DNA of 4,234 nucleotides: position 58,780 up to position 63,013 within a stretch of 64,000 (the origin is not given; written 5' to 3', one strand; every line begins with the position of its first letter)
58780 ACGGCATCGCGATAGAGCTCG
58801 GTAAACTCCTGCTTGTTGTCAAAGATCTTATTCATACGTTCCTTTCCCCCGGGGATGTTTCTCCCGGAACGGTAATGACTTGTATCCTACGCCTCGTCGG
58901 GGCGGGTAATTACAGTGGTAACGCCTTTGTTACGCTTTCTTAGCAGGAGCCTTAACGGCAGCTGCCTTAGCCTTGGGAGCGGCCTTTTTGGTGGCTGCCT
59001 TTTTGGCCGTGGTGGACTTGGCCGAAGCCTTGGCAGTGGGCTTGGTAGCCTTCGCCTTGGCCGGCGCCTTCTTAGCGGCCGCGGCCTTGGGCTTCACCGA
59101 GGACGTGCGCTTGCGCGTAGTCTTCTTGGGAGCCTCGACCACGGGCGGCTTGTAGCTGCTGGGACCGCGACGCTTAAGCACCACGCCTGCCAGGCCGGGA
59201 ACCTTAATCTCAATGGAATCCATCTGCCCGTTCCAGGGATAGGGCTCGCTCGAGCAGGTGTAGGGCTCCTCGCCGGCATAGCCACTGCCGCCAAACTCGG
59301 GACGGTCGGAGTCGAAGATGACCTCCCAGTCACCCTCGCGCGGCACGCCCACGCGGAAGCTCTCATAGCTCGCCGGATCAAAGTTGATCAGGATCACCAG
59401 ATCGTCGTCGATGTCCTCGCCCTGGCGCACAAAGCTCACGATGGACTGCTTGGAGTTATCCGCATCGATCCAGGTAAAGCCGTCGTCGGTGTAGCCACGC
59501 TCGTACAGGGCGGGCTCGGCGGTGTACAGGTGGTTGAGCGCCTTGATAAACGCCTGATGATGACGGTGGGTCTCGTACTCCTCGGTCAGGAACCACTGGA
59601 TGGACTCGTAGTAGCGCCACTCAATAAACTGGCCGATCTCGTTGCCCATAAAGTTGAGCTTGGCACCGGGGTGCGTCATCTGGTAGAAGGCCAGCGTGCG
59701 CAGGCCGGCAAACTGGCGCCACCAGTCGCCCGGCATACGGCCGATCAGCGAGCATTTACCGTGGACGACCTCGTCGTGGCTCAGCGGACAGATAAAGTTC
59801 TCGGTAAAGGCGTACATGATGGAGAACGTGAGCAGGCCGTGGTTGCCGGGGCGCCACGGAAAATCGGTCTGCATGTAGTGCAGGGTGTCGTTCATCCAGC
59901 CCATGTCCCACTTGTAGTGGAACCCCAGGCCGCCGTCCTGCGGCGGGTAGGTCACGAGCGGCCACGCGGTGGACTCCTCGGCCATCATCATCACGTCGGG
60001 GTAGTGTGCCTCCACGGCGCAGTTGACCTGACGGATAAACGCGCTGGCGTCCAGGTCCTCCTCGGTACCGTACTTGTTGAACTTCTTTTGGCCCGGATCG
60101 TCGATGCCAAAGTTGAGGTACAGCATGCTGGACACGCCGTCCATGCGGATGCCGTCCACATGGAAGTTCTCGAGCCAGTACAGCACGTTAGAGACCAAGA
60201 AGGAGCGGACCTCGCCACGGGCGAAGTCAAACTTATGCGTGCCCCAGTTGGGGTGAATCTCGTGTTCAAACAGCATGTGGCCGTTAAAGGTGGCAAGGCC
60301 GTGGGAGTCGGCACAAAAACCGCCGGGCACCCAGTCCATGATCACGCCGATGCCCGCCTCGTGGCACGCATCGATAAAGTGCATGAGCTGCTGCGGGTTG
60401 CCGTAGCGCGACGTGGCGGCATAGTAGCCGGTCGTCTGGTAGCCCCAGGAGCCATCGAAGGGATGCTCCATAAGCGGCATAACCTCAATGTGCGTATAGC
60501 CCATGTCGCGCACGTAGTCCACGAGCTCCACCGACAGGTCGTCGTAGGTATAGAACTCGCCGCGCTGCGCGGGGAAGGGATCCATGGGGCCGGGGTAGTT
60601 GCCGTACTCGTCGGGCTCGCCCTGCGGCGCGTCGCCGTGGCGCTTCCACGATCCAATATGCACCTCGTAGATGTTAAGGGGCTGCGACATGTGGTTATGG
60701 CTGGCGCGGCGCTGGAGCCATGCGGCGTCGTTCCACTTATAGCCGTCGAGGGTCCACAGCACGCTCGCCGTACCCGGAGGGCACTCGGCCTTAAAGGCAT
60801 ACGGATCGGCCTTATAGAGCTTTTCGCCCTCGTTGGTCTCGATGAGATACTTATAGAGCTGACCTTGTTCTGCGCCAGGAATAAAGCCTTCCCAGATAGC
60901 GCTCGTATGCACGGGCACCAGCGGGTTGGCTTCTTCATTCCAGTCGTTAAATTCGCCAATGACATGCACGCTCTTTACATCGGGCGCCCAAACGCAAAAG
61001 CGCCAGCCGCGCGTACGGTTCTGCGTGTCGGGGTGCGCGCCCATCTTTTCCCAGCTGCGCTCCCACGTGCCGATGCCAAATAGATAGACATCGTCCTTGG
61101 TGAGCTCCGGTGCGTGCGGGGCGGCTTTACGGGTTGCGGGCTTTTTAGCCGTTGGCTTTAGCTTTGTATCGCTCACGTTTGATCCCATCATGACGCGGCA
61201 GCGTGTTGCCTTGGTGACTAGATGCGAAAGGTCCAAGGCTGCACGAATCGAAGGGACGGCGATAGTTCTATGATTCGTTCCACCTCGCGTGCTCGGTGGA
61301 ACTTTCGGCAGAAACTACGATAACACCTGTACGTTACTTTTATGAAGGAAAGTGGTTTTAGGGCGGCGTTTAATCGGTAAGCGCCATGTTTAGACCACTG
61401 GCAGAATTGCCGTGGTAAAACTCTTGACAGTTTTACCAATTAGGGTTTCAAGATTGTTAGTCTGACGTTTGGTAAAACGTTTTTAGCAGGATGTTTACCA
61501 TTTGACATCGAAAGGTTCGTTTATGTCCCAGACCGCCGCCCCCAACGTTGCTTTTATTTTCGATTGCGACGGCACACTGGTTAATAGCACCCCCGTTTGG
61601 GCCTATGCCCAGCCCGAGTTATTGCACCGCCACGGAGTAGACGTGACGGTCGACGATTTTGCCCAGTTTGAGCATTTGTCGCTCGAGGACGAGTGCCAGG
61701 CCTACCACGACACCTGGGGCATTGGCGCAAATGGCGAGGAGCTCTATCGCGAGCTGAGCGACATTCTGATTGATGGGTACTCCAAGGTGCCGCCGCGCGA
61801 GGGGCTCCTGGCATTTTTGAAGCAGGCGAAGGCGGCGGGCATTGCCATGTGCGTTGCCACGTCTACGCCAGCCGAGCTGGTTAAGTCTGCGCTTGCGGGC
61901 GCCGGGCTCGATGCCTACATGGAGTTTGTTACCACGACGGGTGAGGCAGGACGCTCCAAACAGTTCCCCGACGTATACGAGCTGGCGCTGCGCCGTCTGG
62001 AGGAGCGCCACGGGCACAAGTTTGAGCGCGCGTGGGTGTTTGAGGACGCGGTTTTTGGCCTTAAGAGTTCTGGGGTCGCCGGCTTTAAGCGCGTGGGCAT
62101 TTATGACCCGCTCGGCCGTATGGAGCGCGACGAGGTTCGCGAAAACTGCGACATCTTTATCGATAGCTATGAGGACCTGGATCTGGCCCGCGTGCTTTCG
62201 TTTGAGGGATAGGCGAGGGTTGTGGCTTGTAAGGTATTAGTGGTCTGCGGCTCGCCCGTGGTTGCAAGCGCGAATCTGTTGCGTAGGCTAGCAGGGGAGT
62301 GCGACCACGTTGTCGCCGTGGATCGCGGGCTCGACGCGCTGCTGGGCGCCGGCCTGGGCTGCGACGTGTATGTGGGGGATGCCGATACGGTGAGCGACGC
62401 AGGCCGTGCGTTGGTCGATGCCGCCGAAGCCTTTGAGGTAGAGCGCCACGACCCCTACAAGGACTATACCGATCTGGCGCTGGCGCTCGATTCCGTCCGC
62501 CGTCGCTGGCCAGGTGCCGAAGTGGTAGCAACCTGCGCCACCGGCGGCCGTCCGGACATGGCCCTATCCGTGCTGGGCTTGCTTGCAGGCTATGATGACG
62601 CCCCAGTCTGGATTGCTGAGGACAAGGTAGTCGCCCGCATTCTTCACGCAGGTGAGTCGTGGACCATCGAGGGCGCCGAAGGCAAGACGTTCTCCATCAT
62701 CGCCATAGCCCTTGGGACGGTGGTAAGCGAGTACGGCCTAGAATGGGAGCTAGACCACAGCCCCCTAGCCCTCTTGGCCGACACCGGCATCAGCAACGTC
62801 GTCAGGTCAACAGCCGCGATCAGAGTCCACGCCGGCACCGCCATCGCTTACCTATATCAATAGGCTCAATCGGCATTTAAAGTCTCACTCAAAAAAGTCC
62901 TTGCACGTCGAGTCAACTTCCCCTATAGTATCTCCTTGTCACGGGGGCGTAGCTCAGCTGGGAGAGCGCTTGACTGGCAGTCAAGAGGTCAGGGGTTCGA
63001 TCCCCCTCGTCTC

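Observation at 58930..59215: Branching enzyme GlgB has the same kind of Lys/Ala-rich tail, and a basic N-terminal patch: a shared tag on two glycogen enzymes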

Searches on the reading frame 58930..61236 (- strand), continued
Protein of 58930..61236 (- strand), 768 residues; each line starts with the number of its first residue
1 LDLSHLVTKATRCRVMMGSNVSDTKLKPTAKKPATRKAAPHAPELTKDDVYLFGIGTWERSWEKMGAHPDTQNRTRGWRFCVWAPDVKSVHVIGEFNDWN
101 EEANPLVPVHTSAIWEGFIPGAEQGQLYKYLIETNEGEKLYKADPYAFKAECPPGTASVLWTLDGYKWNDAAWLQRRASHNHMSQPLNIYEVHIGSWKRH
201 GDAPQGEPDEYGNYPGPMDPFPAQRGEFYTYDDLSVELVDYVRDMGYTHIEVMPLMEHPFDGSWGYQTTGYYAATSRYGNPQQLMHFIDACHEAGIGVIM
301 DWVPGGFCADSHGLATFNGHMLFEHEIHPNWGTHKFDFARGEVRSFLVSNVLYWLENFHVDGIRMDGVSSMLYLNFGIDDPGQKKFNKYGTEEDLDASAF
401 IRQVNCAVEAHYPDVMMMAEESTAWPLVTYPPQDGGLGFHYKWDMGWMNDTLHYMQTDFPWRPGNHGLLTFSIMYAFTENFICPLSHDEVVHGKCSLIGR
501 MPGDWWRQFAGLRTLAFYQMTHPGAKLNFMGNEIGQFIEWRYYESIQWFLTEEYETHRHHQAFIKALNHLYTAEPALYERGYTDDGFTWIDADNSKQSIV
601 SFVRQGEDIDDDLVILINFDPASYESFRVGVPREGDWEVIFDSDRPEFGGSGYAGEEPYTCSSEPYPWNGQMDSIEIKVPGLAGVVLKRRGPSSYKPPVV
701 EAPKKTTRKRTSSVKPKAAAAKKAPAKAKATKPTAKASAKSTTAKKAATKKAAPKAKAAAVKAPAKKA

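Call 59: predict_structure(alignment_id=A1)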
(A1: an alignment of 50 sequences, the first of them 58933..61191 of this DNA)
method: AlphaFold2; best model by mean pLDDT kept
length: 753 residues; sequences in the alignment: 50
mean_pLDDT: 70.9   pTM: 0.76
mean pLDDT of the five models: 70.9, 69.0, 68.6, 67.8, 67.4
residues with pLDDT >= 90: 219; 70-90: 229; 50-70: 112; < 50: 193
segments of 3 or more residues with pLDDT < 50: 1-18, 137-139, 201-208, 241-256, 291-302, 314-316, 436-487, 525-536, 690-753
pLDDT, mean of each block of 10 residues (from residue 1): 33 43 80 93 92 92 91 89 91 89 93 85 76 53 81 95 89 77 54 62 45 80 91 79 39 49 80 96 81 46 54 53 85 89 91 75 75 84 91 93 70 75 76 49 44 40 30 35 46 74 75 58 48 53 84 93 84 78 84 94 87 94 95 88 88 92 92 95 65 41 38 34 31 31 32 33
secondary structure, 60 per line:
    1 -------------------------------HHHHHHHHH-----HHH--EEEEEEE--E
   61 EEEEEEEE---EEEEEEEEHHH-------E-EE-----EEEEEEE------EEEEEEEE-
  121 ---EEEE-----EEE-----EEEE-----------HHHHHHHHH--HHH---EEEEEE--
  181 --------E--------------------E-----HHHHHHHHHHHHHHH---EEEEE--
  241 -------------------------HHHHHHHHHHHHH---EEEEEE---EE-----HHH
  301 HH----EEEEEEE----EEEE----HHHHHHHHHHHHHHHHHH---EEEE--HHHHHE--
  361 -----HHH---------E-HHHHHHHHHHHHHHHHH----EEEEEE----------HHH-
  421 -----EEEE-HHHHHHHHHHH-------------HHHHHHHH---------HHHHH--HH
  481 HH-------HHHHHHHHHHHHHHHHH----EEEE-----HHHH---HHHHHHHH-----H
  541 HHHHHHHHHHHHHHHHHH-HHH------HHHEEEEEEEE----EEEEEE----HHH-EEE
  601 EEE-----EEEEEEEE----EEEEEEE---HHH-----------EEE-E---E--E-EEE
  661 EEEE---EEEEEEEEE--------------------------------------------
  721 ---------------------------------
elements in order (helices of 4 or more, strands of 3 or more residues): H32-40 E51-57 E60-68 E72-79 E99-105 E112-119 E124-127 E133-135 E141-144 H156-164 E173-178 H216-230 E234-238 H266-278 E282-287 H298-302 E307-313 E318-321 H326-343 E347-350 H353-357 H380-396 E401-406 E426-429 H431-441 H455-462 H472-476 H479-482 H490-506 E511-514 H520-523 H527-534 H540-558 E572-579 E584-589 E598-603 E609-616 E621-627 E645-647 E658-664 E668-676

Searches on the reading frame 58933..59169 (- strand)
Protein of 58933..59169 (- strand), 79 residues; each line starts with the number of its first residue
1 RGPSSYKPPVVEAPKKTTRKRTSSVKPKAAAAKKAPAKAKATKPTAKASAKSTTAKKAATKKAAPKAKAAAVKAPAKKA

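Call 34: search_protein_families(library=pfam, proteins=[window:58933-59169:-], max_evalue=10)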
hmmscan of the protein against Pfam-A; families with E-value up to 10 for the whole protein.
seq(79 aa): 0 families

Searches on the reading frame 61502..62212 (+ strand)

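Call 62: search_protein_families(library=pfam, proteins=[window:61502-62212:+], max_evalue=0.00001)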
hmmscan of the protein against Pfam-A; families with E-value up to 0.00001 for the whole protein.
window:61502-62212:+ (236 aa): 3 families
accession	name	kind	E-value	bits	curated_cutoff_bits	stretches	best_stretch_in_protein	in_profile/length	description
PF13419.12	HAD_2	-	1.3e-20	74.7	23.8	1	19-199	2-177/178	Haloacid dehalogenase-like hydrolase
PF00702.32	Hydrolase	-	8.1e-20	72.5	26.4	1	17-189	3-186/191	haloacid dehalogenase-like hydrolase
PF12710.13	HAD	-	1.4e-07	32.6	27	1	19-178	2-174/189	haloacid dehalogenase-like hydrolase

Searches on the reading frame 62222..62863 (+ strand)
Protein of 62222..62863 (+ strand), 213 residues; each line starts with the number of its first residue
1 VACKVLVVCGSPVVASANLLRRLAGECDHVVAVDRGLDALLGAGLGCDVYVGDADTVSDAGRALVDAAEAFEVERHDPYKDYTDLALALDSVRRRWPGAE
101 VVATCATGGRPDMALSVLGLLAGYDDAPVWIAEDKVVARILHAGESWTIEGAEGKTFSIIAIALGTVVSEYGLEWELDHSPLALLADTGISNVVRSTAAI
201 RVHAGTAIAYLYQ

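Call 78: find_encoding_contigs(protein=window:62222-62863:+, flank=10000, max_places=1)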
Protein window:62222-62863:+ (213 aa): 9 contigs read that carry it; 1 place shown.
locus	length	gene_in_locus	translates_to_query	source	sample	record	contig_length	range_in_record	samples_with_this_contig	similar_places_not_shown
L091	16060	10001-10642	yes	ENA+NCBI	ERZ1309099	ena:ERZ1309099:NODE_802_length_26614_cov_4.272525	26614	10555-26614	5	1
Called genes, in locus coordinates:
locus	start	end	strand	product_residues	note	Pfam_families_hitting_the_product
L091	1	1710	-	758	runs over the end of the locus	PF08323:Glyco_transf_5, PF00534:Glycos_transf_1, PF13692:Glyco_trans_1_4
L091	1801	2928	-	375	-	PF00483:NTP_transferase, PF24894:Hexapep_GlmU, PF25084:LbH_EIF2B (weak), PF25087:GMPPB_C (weak)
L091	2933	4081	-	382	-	PF00483:NTP_transferase, PF24894:Hexapep_GlmU, PF25087:GMPPB_C, PF25084:LbH_EIF2B (weak)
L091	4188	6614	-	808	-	PF00343:Phosphorylase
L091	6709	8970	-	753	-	PF02922:CBM_48, PF00128:Alpha-amylase, PF02806:Alpha-amylase_C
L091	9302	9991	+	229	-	PF00702:Hydrolase, PF12710:HAD (weak), PF13419:HAD_2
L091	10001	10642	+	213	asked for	PF04263:TPK_catalytic, PF04265:TPK_B1_binding (weak)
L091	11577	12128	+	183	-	PF02357:NusG, PF00467:KOW (faint)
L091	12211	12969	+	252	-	PF02397:Bac_transf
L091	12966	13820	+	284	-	PF13641:Glyco_tranf_2_3 (weak), PF00535:Glycos_transf_2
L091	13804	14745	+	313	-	PF13641:Glyco_tranf_2_3, PF00535:Glycos_transf_2, PF10111:Glyco_tranf_2_2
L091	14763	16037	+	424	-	PF04932:Wzy_C (weak)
